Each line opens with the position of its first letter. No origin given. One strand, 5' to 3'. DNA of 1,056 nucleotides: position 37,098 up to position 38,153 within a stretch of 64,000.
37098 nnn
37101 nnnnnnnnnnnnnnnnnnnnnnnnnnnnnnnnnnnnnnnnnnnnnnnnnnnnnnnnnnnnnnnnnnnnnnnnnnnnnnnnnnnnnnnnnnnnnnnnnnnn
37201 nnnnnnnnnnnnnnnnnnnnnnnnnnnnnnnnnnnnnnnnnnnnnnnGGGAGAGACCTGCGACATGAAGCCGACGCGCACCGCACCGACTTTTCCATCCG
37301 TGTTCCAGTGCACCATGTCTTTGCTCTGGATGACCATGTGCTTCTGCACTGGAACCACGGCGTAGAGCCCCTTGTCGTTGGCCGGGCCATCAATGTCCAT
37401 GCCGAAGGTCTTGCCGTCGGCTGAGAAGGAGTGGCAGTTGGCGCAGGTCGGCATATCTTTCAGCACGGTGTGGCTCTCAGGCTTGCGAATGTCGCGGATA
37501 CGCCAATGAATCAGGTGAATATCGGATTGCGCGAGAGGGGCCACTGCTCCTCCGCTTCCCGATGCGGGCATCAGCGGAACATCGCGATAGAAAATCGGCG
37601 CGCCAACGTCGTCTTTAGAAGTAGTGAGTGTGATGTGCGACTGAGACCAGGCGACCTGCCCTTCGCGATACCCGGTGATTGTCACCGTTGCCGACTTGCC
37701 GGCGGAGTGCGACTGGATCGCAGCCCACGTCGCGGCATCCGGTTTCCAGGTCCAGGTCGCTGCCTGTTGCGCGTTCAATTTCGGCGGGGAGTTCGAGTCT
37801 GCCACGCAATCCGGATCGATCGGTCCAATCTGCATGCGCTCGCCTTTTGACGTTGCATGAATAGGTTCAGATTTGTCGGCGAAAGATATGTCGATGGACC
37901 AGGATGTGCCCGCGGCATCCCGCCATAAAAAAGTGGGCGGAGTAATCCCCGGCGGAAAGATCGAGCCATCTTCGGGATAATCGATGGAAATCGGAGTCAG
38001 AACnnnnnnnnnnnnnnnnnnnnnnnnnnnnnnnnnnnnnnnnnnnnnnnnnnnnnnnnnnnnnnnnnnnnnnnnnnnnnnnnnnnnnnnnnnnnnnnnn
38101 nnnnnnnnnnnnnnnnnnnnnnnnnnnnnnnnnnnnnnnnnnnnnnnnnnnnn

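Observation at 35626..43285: Two back-to-back paralogous TolB-like propellers, each carrying a single CANCH heme motif, one fused to and one co-transcribed with a TPR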

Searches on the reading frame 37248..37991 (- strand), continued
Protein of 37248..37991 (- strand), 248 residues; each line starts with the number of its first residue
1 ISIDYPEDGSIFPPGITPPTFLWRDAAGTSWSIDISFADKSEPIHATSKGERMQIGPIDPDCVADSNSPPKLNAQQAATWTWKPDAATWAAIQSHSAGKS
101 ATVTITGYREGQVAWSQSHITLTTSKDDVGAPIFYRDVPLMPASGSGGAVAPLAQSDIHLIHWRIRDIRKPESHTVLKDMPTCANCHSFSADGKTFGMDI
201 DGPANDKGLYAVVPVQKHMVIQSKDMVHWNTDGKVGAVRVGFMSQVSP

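Call 44: search_protein_families(library=pfam, proteins=[P0384], max_evalue=1)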
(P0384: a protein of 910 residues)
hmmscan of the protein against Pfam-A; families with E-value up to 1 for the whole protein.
P0384 (910 aa): 24 families
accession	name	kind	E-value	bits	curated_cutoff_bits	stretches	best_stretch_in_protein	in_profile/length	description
PF07719.23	TPR_2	-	1e-15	56.9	27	3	594-621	4-31/34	Tetratricopeptide repeat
PF07676.18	PD40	-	2.6e-13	50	20.9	3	477-498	6-27/38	WD40-like Beta Propeller Repeat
PF00515.34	TPR_1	-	3.1e-13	49.3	27.8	3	595-619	5-29/34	Tetratricopeptide repeat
PF13181.12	TPR_8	-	2.4e-10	40.2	25.7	2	593-622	3-32/34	Tetratricopeptide repeat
PF13424.12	TPR_12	-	5.7e-09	36.5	30.1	2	592-652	4-68/77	Tetratricopeptide repeat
PF14559.12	TPR_19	-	8.2e-09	36.1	25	1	602-652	2-48/68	Tetratricopeptide repeat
PF13428.12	TPR_14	-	8.6e-08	32.6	23.5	1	718-751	9-42/44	Tetratricopeptide repeat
PF13431.12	TPR_17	-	1.3e-07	31.8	24.4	0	581-612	3-34/34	Tetratricopeptide repeat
PF13432.12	TPR_16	-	2.5e-07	31.5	32.7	2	595-651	1-53/65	Tetratricopeptide repeat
PF00034.26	Cytochrom_C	-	3.1e-06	28.8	21.3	1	837-882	6-52/90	Cytochrome c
PF12895.13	ANAPC3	-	5.6e-06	27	27.2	1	572-652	3-79/82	Anaphase-promoting complex, cyclosome, subunit 3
PF25063.1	ARM_TT21_C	-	1.3e-05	25.6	35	1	603-740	33-159/209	Tetratricopeptide repeat protein 21 C-terminal ARM domain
PF13174.12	TPR_6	-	2.1e-05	25.3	26.3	0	595-618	4-27/33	Tetratricopeptide repeat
PF13442.11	Cytochrome_CBB3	-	0.00011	22.8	27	1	837-898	8-63/68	Cytochrome C oxidase, cbb3-type, subunit III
PF13414.12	TPR_11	-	0.00023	21.2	26.8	1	575-604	12-41/42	TPR repeat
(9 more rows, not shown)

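Call 45: find_homologous_proteins(query=P0384, max_evalue=1e-10)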
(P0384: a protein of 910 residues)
Query P0384 (910 aa): 7980 proteins with E <= 1e-10 among 8000 candidates; the best 120 are listed.
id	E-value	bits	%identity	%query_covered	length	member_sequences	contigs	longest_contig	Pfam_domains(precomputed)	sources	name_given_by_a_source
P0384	0.0e+0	2058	100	100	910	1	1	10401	PF25063.1,PF13431.13,PF13428.13,PF07676.19,PF00034.27,PF14559.13,PF26549.1,PF00515.35,PF12895.14,PF13424.13,PF21033.5,PF13432.13,PF13181.13,PF07719.24,PF13174.13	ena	-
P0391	1.4e-198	680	46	73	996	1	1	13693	PF09976.16,PF25060.1,PF13414.13,PF13374.13,PF07721.21,PF24575.2,PF00515.35,PF13424.13,PF13429.13,PF07719.24,PF13174.13,PF25063.1,PF13431.13,PF23914.2,PF25062.2,PF23300.4,PF13176.13,PF13428.13,PF07676.19,PF25064.2,PF14559.13,PF26549.1,PF13371.13,PF26725.1,PF17874.8,PF12895.14,PF21033.5,PF13432.13,PF1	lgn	-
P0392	3.2e-197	676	47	75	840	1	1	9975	PF25063.1,PF13431.13,PF23914.2,PF25062.2,PF13414.13,PF13176.13,PF13428.13,PF07676.19,PF13374.13,PF14559.13,PF24575.2,PF26549.1,PF13371.13,PF26725.1,PF00515.35,PF12895.14,PF13424.13,PF21033.5,PF26550.2,PF13432.13,PF13181.13,PF07719.24,PF13174.13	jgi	-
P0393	1.8e-196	673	46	74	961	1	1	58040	PF09976.16,PF25060.1,PF13414.13,PF13374.13,PF07721.21,PF24575.2,PF00515.35,PF13424.13,PF14561.13,PF07719.24,PF13174.13,PF25063.1,PF13431.13,PF23914.2,PF25062.2,PF13176.13,PF13428.13,PF07676.19,PF25064.2,PF14559.13,PF26549.1,PF13371.13,PF12895.14,PF21033.5,PF13432.13,PF13181.13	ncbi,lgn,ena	-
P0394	3.2e-196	672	47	73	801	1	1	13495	PF25063.1,PF13431.13,PF09976.16,PF23914.2,PF25062.2,PF13414.13,PF13176.13,PF13428.13,PF07676.19,PF13374.13,PF14559.13,PF24575.2,PF26549.1,PF13371.13,PF26725.1,PF00515.35,PF13424.13,PF21033.5,PF26550.2,PF13432.13,PF13181.13,PF07719.24,PF13174.13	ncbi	-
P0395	1.2e-195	671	50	71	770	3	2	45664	PF13431.13,PF23914.2,PF25062.2,PF13414.13,PF13176.13,PF13428.13,PF07676.19,PF13374.13,PF14559.13,PF24575.2,PF26549.1,PF13371.13,PF00515.35,PF12895.14,PF13424.13,PF21033.5,PF13432.13,PF13181.13,PF07719.24,PF13174.13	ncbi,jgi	-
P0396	4.5e-195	669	47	75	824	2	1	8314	PF25063.1,PF13431.13,PF23914.2,PF25062.2,PF13414.13,PF13176.13,PF13428.13,PF07676.19,PF13374.13,PF14559.13,PF24575.2,PF26549.1,PF13371.13,PF26725.1,PF00515.35,PF12895.14,PF13424.13,PF21033.5,PF26550.2,PF13432.13,PF13181.13,PF07719.24,PF13174.13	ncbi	-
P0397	8.5e-195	668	42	89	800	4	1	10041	PF13414.13,PF13374.13,PF07721.21,PF24575.2,PF00515.35,PF13424.13,PF13429.13,PF14561.13,PF07719.24,PF13174.13,PF14853.13,PF13431.13,PF23914.2,PF13176.13,PF13428.13,PF07676.19,PF14559.13,PF26549.1,PF13371.13,PF17874.8,PF12895.14,PF21033.5,PF26550.2,PF13432.13,PF13181.13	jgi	-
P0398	9.5e-194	664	47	75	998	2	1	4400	PF03704.24,PF25060.1,PF13414.13,PF21325.4,PF23558.2,PF13374.13,PF02064.22,PF07721.21,PF24575.2,PF25068.3,PF00515.35,PF13424.13,PF13429.13,PF14561.13,PF07719.24,PF13174.13,PF20308.5,PF25063.1,PF13431.13,PF23914.2,PF25062.2,PF13176.13,PF24885.2,PF13428.13,PF07676.19,PF25064.2,PF14559.13,PF10516.16,PF2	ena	-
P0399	1.1e-193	664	46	75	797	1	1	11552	PF25063.1,PF13431.13,PF09976.16,PF23914.2,PF13414.13,PF13176.13,PF13428.13,PF07676.19,PF14559.13,PF24575.2,PF26549.1,PF13371.13,PF26725.1,PF00515.35,PF12895.14,PF13424.13,PF21033.5,PF26550.2,PF13432.13,PF13181.13,PF07719.24,PF13174.13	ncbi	-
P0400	1.4e-193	664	44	79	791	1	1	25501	PF09976.16,PF13414.13,PF13374.13,PF24575.2,PF25068.3,PF00515.35,PF13424.13,PF07719.24,PF13174.13,PF25063.1,PF13431.13,PF23914.2,PF25062.2,PF13176.13,PF13428.13,PF07676.19,PF25064.2,PF14559.13,PF26549.1,PF13371.13,PF26725.1,PF12895.14,PF21033.5,PF26550.2,PF13432.13,PF13181.13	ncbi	ncbi:tetratricopeptide repeat protein [Candidatus Latescibacterota bacterium]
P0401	2.2e-193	663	44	81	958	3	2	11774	PF25060.1,PF13414.13,PF13374.13,PF24575.2,PF00515.35,PF13424.13,PF07719.24,PF13174.13,PF25063.1,PF14853.13,PF13431.13,PF23914.2,PF25062.2,PF25058.2,PF23300.4,PF13176.13,PF13428.13,PF07676.19,PF14559.13,PF26549.1,PF13371.13,PF26725.1,PF17874.8,PF12895.14,PF21033.5,PF13432.13,PF13181.13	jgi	jgi:tetratricopeptide (TPR) repeat protein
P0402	1.9e-192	660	47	73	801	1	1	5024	PF09976.16,PF16068.11,PF13414.13,PF13374.13,PF24575.2,PF00515.35,PF13424.13,PF07719.24,PF13174.13,PF25063.1,PF13431.13,PF23914.2,PF25062.2,PF13176.13,PF13428.13,PF07676.19,PF14559.13,PF26549.1,PF13371.13,PF26725.1,PF12895.14,PF21033.5,PF13432.13,PF13181.13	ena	-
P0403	3.4e-192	659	46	75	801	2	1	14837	PF25063.1,PF13431.13,PF09976.16,PF23914.2,PF25062.2,PF13414.13,PF13176.13,PF13428.13,PF07676.19,PF14559.13,PF24575.2,PF26549.1,PF13371.13,PF26725.1,PF00515.35,PF12895.14,PF13424.13,PF21033.5,PF26550.2,PF13432.13,PF13181.13,PF07719.24,PF13174.13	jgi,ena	-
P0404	1.2e-190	654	46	75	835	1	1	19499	PF09976.16,PF25060.1,PF13414.13,PF24575.2,PF00515.35,PF13424.13,PF07719.24,PF13174.13,PF25063.1,PF13431.13,PF23914.2,PF25062.2,PF13176.13,PF13428.13,PF07676.19,PF25064.2,PF14559.13,PF26549.1,PF13371.13,PF26725.1,PF17874.8,PF12895.14,PF21033.5,PF26550.2,PF13432.13,PF06552.19,PF13181.13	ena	-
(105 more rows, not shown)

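Call 49: search_solved_structures(query=A1, max_evalue=10)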
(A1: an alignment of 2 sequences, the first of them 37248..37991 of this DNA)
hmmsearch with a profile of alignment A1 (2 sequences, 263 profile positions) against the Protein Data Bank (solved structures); distinct sequences matched with E-value up to 10: 1.
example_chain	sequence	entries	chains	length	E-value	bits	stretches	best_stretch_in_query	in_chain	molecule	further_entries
7eeb_H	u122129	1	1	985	0.17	14.7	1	11-99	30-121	Cation channel sperm-associated protein subunit epsilon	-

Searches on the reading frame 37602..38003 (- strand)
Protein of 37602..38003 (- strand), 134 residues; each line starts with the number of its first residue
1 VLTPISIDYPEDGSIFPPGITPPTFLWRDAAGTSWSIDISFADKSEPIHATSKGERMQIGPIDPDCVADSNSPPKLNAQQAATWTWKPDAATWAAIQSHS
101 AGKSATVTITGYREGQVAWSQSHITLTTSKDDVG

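Call 68: predict_structure(alignment_id=A4)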
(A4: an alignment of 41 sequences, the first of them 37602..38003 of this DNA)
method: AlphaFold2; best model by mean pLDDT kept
length: 134 residues; sequences in the alignment: 41
mean_pLDDT: 91.9   pTM: 0.82
mean pLDDT of the five models: 91.9, 91.3, 90.6, 89.5, 89.3
residues with pLDDT >= 90: 99; 70-90: 33; 50-70: 2; < 50: 0
segments of 3 or more residues with pLDDT < 50: none
pLDDT, mean of each block of 10 residues (from residue 1): 94 92 95 96 97 87 81 85 95 96 97 91 96 69
secondary structure, 60 per line:
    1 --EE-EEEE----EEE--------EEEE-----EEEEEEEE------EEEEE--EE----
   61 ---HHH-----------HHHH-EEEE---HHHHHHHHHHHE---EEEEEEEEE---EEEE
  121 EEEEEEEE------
elements in order: E6-9 E14-16 E25-28 E34-41 E48-52 H78-81 E83-86 H90-100 E105-113 E117-128

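Call 70: fold_search(model_id=the predicted structure, library=pdb)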
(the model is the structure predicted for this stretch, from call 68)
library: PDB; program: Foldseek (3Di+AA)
matches with E <= 10: 1426; with E <= 0.001: 0
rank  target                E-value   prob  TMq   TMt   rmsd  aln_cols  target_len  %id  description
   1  9fw9_C                1.7e-03  1.00  0.43  0.31   6.7       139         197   14  Cryo-EM structure of the type 1 pilus assembly platform as part of the FimA-bound chaperone-usher pilus complex (FimDH (released 2025-06-04)
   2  5uwv_F                3.4e-03  1.00  0.37  0.17   8.3       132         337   15  Crystal structure of Mycobacterium abscessus L,D-transpeptidase 2 (released 2017-08-16)
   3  3sqb_C                3.6e-03  0.98  0.38  0.28   7.5       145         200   14  Structure of the major type 1 pilus subunit FimA bound to the FimC chaperone (released 2012-05-30)
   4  9fxb_C                5.3e-03  0.99  0.41  0.30   7.2       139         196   14  Cryo-EM structure of the type 1 pilus assembly platform as part of the FimI-bound chaperone-usher pilus complex (FimDH (released 2025-06-04)
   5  2n1k_MODEL_1_A        6.3e-03  1.00  0.41  0.49   5.9       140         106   12  Structure of the Third Type III Domain from Human Fibronectin (released 2015-11-11)
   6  5nkq_F                7.0e-03  1.00  0.39  0.57   7.7       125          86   13  Crystal structure of a dual topology fluoride ion channel. (released 2017-04-26)
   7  6igw                  7.0e-03  0.99  0.43  0.47  10.5       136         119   11  MPZL1 mutant - S86G, V145G, Q146K,P147T,G148S (released 2018-11-28)
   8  3bwu_C                7.0e-03  0.98  0.39  0.29   7.4       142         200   15  Crystal structure of the ternary complex of FimD (N-Terminal Domain, FimDN) with FimC and the N-terminally truncated p (released 2008-03-04)
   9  8vjh_A                8.8e-03  0.99  0.46  0.10   8.0       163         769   15  Cryo-EM of tail-tip of bacteriophage Chi (released 2024-10-02)
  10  3o6f_D                9.3e-03  0.99  0.46  0.28  10.9       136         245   15  Crystal structure of a human autoimmune TCR MS2-3C8 bound to MHC class II self-ligand MBP/HLA-DR4 (released 2011-03-02)
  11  4dwh_A                9.3e-03  0.97  0.40  0.29   7.4       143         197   15  Structure of the major type 1 pilus subunit FIMA bound to the FIMC (2.5 A resolution) (released 2012-05-30)
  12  5eq4_B                9.3e-03  0.96  0.38  0.29  11.0       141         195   14  Crystal structure of the SrpA adhesin R347E mutant from Streptococcus sanguinis (released 2016-01-27)
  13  5k93_A                9.8e-03  0.99  0.45  0.31   6.7       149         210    8  PapD wild-type chaperone (released 2016-07-20)
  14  1qpp_B                9.8e-03  0.97  0.42  0.29   7.5       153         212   11  CRYSTAL STRUCTURES OF SELF CAPPING PAPD CHAPERONE HOMODIMERS (released 1999-07-07)
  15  5nkq_E                1.0e-02  1.00  0.38  0.54   7.8       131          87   15  Crystal structure of a dual topology fluoride ion channel. (released 2017-04-26)
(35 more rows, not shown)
